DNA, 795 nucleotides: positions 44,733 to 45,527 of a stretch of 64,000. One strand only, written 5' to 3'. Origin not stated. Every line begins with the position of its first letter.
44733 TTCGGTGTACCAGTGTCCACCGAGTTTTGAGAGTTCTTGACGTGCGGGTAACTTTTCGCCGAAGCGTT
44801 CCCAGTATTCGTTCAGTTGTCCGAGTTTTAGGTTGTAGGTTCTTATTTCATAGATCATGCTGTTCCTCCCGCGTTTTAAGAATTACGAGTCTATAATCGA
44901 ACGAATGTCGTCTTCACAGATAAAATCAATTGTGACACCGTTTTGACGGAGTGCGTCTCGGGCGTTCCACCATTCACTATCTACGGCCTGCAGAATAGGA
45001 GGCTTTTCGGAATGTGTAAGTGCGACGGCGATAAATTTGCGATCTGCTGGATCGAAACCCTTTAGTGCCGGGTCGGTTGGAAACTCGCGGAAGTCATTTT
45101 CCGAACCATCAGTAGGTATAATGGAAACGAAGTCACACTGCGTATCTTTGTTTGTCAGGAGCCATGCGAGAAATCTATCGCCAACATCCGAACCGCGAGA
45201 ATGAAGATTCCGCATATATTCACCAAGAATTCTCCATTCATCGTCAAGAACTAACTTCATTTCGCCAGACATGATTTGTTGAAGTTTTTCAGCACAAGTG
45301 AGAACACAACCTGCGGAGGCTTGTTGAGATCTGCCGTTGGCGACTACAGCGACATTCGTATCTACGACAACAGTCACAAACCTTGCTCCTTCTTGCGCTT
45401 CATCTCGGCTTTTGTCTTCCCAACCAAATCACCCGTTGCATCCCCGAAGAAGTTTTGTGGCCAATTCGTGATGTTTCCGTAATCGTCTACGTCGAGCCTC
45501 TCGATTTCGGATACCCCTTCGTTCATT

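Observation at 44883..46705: Candidate undescribed two-gene defense module: OLD/ABC-type ATPase overlapping a PIN-like nuclease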

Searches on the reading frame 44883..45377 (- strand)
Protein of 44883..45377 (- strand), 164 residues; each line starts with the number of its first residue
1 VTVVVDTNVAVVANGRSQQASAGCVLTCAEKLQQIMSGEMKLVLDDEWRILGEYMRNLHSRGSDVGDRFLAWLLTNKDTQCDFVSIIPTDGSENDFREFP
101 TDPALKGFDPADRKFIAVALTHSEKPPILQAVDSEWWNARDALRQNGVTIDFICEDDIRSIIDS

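Call 3: search_protein_families(library=pfam, proteins=[window:44883-45377:-], max_evalue=0.1)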
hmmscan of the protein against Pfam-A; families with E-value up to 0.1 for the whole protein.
window:44883-45377:- (164 aa): 1 family
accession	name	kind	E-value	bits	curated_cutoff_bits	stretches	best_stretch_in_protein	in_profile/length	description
PF13470.12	PIN_3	-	0.041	15.1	27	0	3-122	2-104/115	PIN domain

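Call 4: search_protein_families(library=padloc, proteins=[window:44883-45377:-], max_evalue=1)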
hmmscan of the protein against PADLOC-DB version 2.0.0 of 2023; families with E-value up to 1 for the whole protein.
window:44883-45377:- (164 aa): 2 families
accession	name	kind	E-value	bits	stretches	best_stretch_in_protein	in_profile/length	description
PDLC04147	HEC-03A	-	3.8e-30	103.1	1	1-156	1-153/159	-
PDLC02080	Cas3b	-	0.028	10.8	1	129-161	634-666/709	-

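Call 5: search_protein_families(library=ncbifam, proteins=[window:44883-45377:-], max_evalue=1)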
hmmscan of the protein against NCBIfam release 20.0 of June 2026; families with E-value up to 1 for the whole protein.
window:44883-45377:- (164 aa): 0 families

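Call 11: find_homologous_proteins(query=window:44883-45377:-, max_evalue=0.001)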
Query window:44883-45377:- (164 aa): 744 proteins with E <= 0.001 among 776 candidates; the best 120 are listed.
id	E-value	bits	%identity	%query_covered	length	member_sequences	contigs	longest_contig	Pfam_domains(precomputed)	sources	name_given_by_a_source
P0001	8.4e-106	369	100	100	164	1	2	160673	-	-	-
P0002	7.6e-95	333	89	92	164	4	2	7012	-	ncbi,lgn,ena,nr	ncbi:hypothetical protein F4X88_04905 [Candidatus Poribacteria bacterium]|nr:hypothetical protein [C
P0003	7.0e-94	330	85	92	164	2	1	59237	-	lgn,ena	-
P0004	6.3e-90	317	83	92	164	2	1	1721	-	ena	-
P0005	4.4e-89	314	85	99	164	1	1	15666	-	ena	-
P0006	1.4e-86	306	80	92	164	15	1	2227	-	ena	-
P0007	1.9e-86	306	81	91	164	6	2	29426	-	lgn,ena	-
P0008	6.5e-86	304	80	91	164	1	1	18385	-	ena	-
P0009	6.6e-86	304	79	92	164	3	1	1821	-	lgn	-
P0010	4.5e-85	301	80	91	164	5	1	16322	-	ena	-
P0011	7.5e-85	301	80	91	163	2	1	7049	-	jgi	jgi:hypothetical protein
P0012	1.2e-84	300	82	91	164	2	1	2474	-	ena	-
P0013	4.2e-83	295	79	99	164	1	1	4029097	-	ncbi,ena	-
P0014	1.4e-81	290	77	92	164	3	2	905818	-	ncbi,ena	-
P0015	3.6e-81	289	79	92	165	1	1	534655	-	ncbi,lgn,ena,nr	ncbi:MAG: hypothetical protein OXM61_12475 [Candidatus Poribacteria bacterium]|nr:hypothetical prote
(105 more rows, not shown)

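Call 18: search_solved_structures(query=A1, max_evalue=10, show_alignments=2)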
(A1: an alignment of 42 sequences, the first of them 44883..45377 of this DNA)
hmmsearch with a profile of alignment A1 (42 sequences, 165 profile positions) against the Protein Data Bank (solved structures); distinct sequences matched with E-value up to 10: 11.
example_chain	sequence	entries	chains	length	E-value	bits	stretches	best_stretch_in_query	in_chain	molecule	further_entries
7xha_A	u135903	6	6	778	0.2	14.5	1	94-145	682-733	Protein translocase subunit SecA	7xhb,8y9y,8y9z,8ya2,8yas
3dl8_A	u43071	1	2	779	0.2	14.5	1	94-145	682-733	Protein translocase subunit secA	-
2ibm_A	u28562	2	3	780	0.2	14.5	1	94-145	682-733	Preprotein translocase secA subunit | Protein translocase subunit SecA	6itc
3jv2_A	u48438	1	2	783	0.2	14.5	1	94-145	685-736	Protein translocase subunit SecA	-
1m6n_A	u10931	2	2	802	0.21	14.4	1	94-145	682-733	Preprotein translocase secA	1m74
3iqm_A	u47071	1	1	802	0.21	14.4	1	94-145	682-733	Protein translocase subunit secA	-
8ya0_A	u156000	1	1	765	0.21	14.4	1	94-145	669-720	Protein translocase subunit SecA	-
3iqy_A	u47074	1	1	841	0.22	14.3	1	94-145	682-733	Protein translocase subunit secA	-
1tf2_A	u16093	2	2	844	0.22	14.3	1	94-145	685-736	Preprotein translocase secA subunit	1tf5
5eul_A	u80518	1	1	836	0.26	14.1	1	94-145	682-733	Protein translocase subunit SecA, Insertion Peptide Chimera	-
5dn7_A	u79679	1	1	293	0.86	12.4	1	31-83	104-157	Protein FAM179B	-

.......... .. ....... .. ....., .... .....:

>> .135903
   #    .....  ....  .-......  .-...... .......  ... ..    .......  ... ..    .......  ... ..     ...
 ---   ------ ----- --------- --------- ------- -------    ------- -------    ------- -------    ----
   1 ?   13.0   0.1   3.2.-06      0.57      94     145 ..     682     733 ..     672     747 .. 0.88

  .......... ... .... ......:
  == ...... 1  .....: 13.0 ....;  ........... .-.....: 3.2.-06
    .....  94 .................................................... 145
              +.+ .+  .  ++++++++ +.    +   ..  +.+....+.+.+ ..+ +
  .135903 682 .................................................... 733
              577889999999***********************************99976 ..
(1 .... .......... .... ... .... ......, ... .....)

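Call 24: predict_structure(alignment_id=A1)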
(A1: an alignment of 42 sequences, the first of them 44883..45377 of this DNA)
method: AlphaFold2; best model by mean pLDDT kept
length: 164 residues; sequences in the alignment: 42
mean_pLDDT: 73.7   pTM: 0.73
mean pLDDT of the five models: 73.7, 66.0, 65.7, 59.9, 53.8
residues with pLDDT >= 90: 14; 70-90: 83; 50-70: 65; < 50: 2
segments of 3 or more residues with pLDDT < 50: none
pLDDT, mean of each block of 10 residues (from residue 1): 61 79 87 88 78 83 90 90 69 53 61 68 62 66 69 77 73
secondary structure, 60 per line:
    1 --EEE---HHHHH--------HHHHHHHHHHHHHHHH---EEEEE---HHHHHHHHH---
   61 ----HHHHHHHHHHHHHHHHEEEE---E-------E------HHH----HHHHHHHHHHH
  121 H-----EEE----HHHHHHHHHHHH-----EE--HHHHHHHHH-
elements in order: E3-5 H9-13 H22-37 E41-45 H49-57 H65-80 E81-84 H110-121 E127-129 H134-145 H155-163

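Call 26: search_protein_representatives(protein=window:44883-45377:-)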
Query: 164 residues. Proteins with E-value up to 0.001 (for the whole library): 1200; up to 1e-10: 765; up to 1e-30: 52. The best 150 are listed.
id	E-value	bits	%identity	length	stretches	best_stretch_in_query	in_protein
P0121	2.9e-66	238.6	67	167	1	1-160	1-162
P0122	5.2e-66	237.8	67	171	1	1-162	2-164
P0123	4.2e-43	163.3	52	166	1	3-160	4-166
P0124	8.1e-43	162.4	53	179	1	4-160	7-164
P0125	9.5e-43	162.1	47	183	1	3-161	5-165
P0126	5.8e-42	159.6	55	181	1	3-161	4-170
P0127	1.6e-41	158.1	48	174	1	3-162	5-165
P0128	2.2e-38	148.0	52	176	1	2-161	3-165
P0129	7.8e-38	146.2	48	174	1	4-159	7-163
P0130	1.7e-37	145.0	45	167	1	3-158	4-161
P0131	1.7e-37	145.0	48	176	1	3-160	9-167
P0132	1.9e-37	144.9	48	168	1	5-157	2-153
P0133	2.7e-37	144.4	45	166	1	3-159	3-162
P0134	3.1e-36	141.0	47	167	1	2-159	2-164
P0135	3.6e-36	140.7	48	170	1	2-158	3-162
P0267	6.0e-26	107.5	45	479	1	3-156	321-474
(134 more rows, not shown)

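Call 28: fold_search(model_id=the predicted structure, library=pdb)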
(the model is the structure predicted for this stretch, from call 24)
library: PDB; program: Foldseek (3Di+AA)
matches with E <= 10: 415; with E <= 0.001: 0
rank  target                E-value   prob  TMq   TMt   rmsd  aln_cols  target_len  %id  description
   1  2nx2                  1.0e-01  0.18  0.26  0.25  13.1       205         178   14  Crystal structure of protein ypsA from Bacillus subtilis, Pfam DUF1273 (released 2006-12-19)
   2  7km2_B                1.2e-01  0.25  0.32  0.30   9.0       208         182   14  Dodecameric Structure of the Chlamydia trachomatis Flavin Prenyltransferase UbiX Ortholog CT220 with FMN (released 2021-11-10)
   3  5f4h_B                1.3e-01  0.66  0.39  0.18   5.8       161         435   11  Archael RuvB-like Holiday junction helicase (released 2016-12-21)
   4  7km2_K                1.5e-01  0.28  0.32  0.29   8.9       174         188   16  Dodecameric Structure of the Chlamydia trachomatis Flavin Prenyltransferase UbiX Ortholog CT220 with FMN (released 2021-11-10)
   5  7km2_D                1.5e-01  0.30  0.33  0.30   8.2       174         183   16  Dodecameric Structure of the Chlamydia trachomatis Flavin Prenyltransferase UbiX Ortholog CT220 with FMN (released 2021-11-10)
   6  7km3_L                1.5e-01  0.20  0.27  0.26   9.3       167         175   12  Dodecameric Structure of the Chlamydia trachomatis Flavin Prenyltransferase UbiX Ortholog CT220 with FMN and DMAP (released 2021-11-10)
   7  2iz5_A                1.7e-01  0.20  0.27  0.27   9.7       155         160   15  FUNCTION AND STRUCTURE OF THE MOLYBDENUM COFACTOR CARRIER PROTEIN MCP FROM CHLAMYDOMONAS REINHARDTII (released 2006-07-26)
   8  7km3_C                3.0e-01  0.16  0.29  0.27   9.6       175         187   11  Dodecameric Structure of the Chlamydia trachomatis Flavin Prenyltransferase UbiX Ortholog CT220 with FMN and DMAP (released 2021-11-10)
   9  7vwo_A                3.3e-01  0.77  0.54  0.60   5.6       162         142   17  TA complex from Mycobacterium tuberculosis (released 2022-11-16)
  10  7km2_C                3.6e-01  0.15  0.29  0.27   9.6       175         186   11  Dodecameric Structure of the Chlamydia trachomatis Flavin Prenyltransferase UbiX Ortholog CT220 with FMN (released 2021-11-10)
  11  7km2_E                4.0e-01  0.14  0.29  0.28   8.7       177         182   11  Dodecameric Structure of the Chlamydia trachomatis Flavin Prenyltransferase UbiX Ortholog CT220 with FMN (released 2021-11-10)
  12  4zan                  4.8e-01  0.14  0.32  0.28   9.5       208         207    9  Structure of UbiX Y169F in complex with oxidised FMN and dimethylallyl monophosphate (released 2015-06-17)
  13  5msv_C                5.1e-01  0.14  0.29  0.14   8.4       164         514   11  Structure of the phosphopantetheine modified PCP-R didomain of carboxylic acid reductase (CAR) in complex with NADP (released 2017-07-05)
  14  6wvs                  5.1e-01  0.09  0.24  0.22  11.0       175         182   18  Hyperstable de novo TIM barrel variant DeNovoTIM15 (released 2020-11-25)
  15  5msr_D                5.4e-01  0.13  0.28  0.13   8.8       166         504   10  Structure of the unmodified PCP-R domain of carboxylic acid reductase (CAR) from Segniliparus rugosus in complex with  (released 2017-07-05)
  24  5wz4_A                8.7e-01  0.23  0.41  0.48   5.5       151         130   14  Crystal structure of Mycobacterium tuberculosis VapC20 (Rv2549c), Sarcin-Ricin loop cleaving toxin (released 2017-10-25)
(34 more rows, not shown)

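Call 30: search_protein_families(library=pfam, alignment_id=A2, max_evalue=0.1)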
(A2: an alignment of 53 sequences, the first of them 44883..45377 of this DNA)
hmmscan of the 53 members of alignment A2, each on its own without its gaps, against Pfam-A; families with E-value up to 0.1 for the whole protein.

A. member 1, window:44883-45377:- (164 aa): 1 family
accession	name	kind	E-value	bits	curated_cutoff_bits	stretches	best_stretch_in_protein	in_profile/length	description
PF13470.12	PIN_3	-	0.041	15.1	27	0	3-122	2-104/115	PIN domain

B. families by the number of members that match (of 53 scanned): 9 families
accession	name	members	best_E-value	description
PF13470.12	PIN_3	11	0.002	PIN domain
PF15320.11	RAM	1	0.00099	mRNA cap methylation, RNMT-activating mini protein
PF14979.11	TMEM52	1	0.016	Transmembrane 52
PF03165.22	MH1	1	0.043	MH1 domain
PF00571.33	CBS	1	0.054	CBS domain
PF24892.1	UTP6_C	1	0.085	U3 small nucleolar RNA-associated protein 6 C-terminal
PF04355.18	BamE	1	0.085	Outer membrane protein assembly factor BamE domain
PF17152.10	CHASE8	1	0.087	Periplasmic sensor domain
PF07205.16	DUF1413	1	0.097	Domain of unknown function (DUF1413)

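Call 31: search_solved_structures(query=A2, max_evalue=10, show_alignments=3)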
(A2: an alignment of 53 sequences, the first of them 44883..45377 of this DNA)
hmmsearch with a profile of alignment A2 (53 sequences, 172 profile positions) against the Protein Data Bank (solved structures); distinct sequences matched with E-value up to 10: 1.
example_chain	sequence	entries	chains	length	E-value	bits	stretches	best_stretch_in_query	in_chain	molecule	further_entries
6wvs_A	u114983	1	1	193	0.0002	24.1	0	23-57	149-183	DeNovoTIM15 hyperstable de novo TIM barrel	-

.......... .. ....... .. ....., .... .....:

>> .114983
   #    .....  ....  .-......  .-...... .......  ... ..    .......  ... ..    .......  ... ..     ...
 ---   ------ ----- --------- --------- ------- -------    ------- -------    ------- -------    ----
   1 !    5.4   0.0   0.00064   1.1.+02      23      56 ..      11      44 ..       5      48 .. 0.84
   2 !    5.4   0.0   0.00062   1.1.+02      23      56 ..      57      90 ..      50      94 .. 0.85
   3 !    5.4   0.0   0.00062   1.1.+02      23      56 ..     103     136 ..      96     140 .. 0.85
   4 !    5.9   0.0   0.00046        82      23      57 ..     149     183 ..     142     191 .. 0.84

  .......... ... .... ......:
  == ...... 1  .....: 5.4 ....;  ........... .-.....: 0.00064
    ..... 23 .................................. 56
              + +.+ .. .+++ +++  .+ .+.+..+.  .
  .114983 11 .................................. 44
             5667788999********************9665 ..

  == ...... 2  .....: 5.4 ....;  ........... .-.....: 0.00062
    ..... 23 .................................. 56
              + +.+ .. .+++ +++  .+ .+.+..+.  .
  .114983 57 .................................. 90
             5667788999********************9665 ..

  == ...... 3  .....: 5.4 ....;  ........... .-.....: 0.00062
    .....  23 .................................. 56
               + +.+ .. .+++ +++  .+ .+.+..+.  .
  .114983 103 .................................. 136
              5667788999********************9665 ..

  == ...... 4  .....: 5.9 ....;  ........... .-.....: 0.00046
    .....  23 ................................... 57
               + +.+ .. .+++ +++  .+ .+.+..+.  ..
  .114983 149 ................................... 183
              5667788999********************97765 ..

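Call 32: find_related_loci(query=A2, collection=genome_contigs, flank=8000)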
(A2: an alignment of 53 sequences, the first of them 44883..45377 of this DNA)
Query A2 (164 aa) in genome_contigs; peptide patterns used: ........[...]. (x = any residue, [..] = any of these).
599 stretches matched a pattern (row limit reached: there are more); 550 encode a relative of the query (tblastn E <= 1e-3); the best 80 are kept; 79 distinct loci.
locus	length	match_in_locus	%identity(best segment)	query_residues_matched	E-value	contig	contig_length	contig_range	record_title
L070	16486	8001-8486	78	1-162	4e-87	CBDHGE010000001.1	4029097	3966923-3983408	MAG: Candidatus Poribacteria bacterium isolate 9ac9c1da-626f-4e18-9c15-12d165d572a9 genome assembly, contig: contig_1, w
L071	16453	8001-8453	79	13-163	4e-79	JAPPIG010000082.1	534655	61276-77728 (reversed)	MAG: Candidatus Poribacteria bacterium isolate RHO2_bin_17 NODE_5_length_534655_cov_62.453648, whole genome shotgun sequ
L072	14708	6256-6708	75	13-163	8e-76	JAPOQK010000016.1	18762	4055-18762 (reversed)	MAG: Candidatus Poribacteria bacterium isolate APA_bin_83 c_000000420179, whole genome shotgun sequence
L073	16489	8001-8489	66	1-161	4e-71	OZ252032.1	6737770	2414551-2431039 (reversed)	MAG: Candidatus Poribacteria bacterium isolate aa3f26ad-70d9-470a-add4-ad97223fdacd genome assembly, chromosome: 1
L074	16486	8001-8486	69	1-160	5e-71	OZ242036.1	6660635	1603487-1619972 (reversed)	MAG: Candidatus Poribacteria bacterium isolate 54b3e0b4-8990-4cd1-959a-c9693763f33b genome assembly, chromosome: 1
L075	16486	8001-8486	69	1-161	6e-70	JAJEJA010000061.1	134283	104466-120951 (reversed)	MAG: Candidatus Poribacteria bacterium isolate p16x63bins.62 k141_710061, whole genome shotgun sequence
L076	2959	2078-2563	67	1-161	8e-70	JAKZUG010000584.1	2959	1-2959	MAG: Candidatus Poribacteria bacterium isolate Langseth_MAG_00079 Langseth_MAG_00079_000000000584, whole genome shotgun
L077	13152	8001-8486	66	1-161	6e-69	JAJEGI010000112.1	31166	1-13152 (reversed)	MAG: Candidatus Poribacteria bacterium isolate p16x44bins.54 k141_468126, whole genome shotgun sequence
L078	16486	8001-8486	66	1-161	8e-69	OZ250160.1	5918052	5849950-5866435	MAG: Candidatus Poribacteria bacterium isolate 8ae7ebc5-6e71-4186-9c0c-d873ebd224b0 genome assembly, chromosome: 1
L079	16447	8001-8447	68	13-161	8e-69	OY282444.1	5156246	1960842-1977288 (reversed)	MAG: uncultured Poribacteria bacterium genome assembly, chromosome: 1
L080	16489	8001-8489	65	1-161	2e-68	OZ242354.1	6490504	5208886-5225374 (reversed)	MAG: Candidatus Poribacteria bacterium isolate 342ba744-3869-4f81-a489-a0f16b16fbc4 genome assembly, chromosome: 1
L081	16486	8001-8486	64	1-161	1e-67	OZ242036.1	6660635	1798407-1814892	MAG: Candidatus Poribacteria bacterium isolate 54b3e0b4-8990-4cd1-959a-c9693763f33b genome assembly, chromosome: 1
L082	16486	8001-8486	64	1-161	9e-68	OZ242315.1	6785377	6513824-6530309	MAG: Candidatus Poribacteria bacterium isolate 55818b94-eea9-47de-9476-a843df335cd7 genome assembly, chromosome: 1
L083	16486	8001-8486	64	1-161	7e-68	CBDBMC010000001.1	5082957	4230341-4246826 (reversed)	MAG: Candidatus Poribacteria bacterium isolate ca8204a3-33b7-44e1-a19a-5b07964ae9a8 genome assembly, contig: contig_1, w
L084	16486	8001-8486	66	1-161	2e-67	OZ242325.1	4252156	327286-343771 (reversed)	MAG: Candidatus Poribacteria bacterium isolate 7cb44f7e-fdd6-4696-a2af-ad91ef35c446 genome assembly, chromosome: 1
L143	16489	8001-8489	46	1-163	1e-41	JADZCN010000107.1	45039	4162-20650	MAG: Acidobacteria bacterium isolate SJ725 c_000000981600, whole genome shotgun sequence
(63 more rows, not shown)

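Call 35: predict_structure(alignment_id=A2)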
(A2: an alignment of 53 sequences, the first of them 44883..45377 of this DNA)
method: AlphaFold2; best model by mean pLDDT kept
length: 164 residues; sequences in the alignment: 53
mean_pLDDT: 97.7   pTM: 0.92
mean pLDDT of the five models: 97.7, 97.7, 97.7, 97.6, 97.5
residues with pLDDT >= 90: 162; 70-90: 2; 50-70: 0; < 50: 0
segments of 3 or more residues with pLDDT < 50: none
pLDDT, mean of each block of 10 residues (from residue 1): 98 98 98 98 98 98 98 98 97 96 98 98 98 98 98 98 96
secondary structure, 60 per line:
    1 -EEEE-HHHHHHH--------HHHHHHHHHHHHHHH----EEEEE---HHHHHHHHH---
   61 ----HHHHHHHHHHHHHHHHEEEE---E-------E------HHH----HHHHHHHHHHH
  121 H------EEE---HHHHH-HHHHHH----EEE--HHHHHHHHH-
elements in order: E2-5 H7-13 H22-36 E41-45 H49-57 H65-80 E81-84 H110-121 E128-130 H134-138 H140-145 E150-152 H155-163

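Call 38: fold_search(model_id=the predicted structure, library=pdb)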
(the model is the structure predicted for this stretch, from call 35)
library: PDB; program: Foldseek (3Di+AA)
matches with E <= 10: 511; with E <= 0.001: 0
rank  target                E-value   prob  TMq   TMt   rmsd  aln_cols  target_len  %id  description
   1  5yww                  1.7e-02  0.98  0.42  0.17   5.5       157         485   11  Archael RuvB-like Holiday junction helicase (released 2018-06-13)
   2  3ix7_A                3.5e-02  0.95  0.41  0.49   5.6       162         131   16  Crystal structure of a domain of functionally unknown protein from Thermus thermophilus HB8 (released 2009-09-22)
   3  7og5_J                4.0e-02  0.84  0.43  0.43   7.8       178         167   10  RNA-free Ribonuclease P from Halorhodospira halophila (released 2021-07-07)
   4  7e8j_A                4.2e-02  0.85  0.45  0.39  10.4       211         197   12  Crystal structure of Proteinaceous RNase P (PRORP) from Thermococcus celer (released 2022-03-02)
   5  7e8j_B                5.3e-02  0.82  0.45  0.40  11.6       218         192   10  Crystal structure of Proteinaceous RNase P (PRORP) from Thermococcus celer (released 2022-03-02)
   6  3ix7_B                8.6e-02  0.87  0.41  0.49   5.5       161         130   17  Crystal structure of a domain of functionally unknown protein from Thermus thermophilus HB8 (released 2009-09-22)
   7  7e8k_D                1.0e-01  0.51  0.40  0.34  10.8       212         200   12  Crystal structure of Proteinaceous RNase P (PRORP) from Planctomycetes bacterium GWF2_40_8 (released 2022-03-02)
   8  2hwx                  1.1e-01  0.60  0.41  0.41  10.0       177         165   14  Structure of human SMG6 E1282C PIN domain mutant. (released 2006-11-14)
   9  3h87_B                1.3e-01  0.75  0.43  0.49   6.3       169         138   12  Rv0301 Rv0300 Toxin Antitoxin Complex from Mycobacterium tuberculosis (released 2009-05-05)
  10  2hww_A                1.4e-01  0.75  0.45  0.46  10.0       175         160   13  Structure of PIN domain of human SMG6 (released 2006-11-14)
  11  7e8k_A                1.9e-01  0.33  0.39  0.33  13.1       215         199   12  Crystal structure of Proteinaceous RNase P (PRORP) from Planctomycetes bacterium GWF2_40_8 (released 2022-03-02)
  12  3zdc_A                2.2e-01  0.33  0.32  0.24   8.5       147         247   17  Structure of E. coli ExoIX in complex with the palindromic 5ov4 DNA oligonucleotide, potassium and calcium (released 2013-07-10)
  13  3zdd_A                2.2e-01  0.16  0.19  0.15   9.0        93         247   16  Structure of E. coli ExoIX in complex with the palindromic 5ov6 oligonucleotide and potassium (released 2013-07-10)
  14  7e8k_B                2.5e-01  0.33  0.40  0.33  11.6       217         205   12  Crystal structure of Proteinaceous RNase P (PRORP) from Planctomycetes bacterium GWF2_40_8 (released 2022-03-02)
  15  8hjq                  2.9e-01  0.33  0.37  0.18   7.7       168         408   11  Crystal structure of glycosyltransferase SgUGT94-289-3 in apo state (released 2024-05-29)
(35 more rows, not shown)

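Call 52: search_dna_similar(query=window:44883-45377:-, collection=phages, mode=protein, max_rows=15, max_evalue=0.00001)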
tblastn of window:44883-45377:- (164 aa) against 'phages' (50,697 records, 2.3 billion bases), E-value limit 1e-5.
No match.
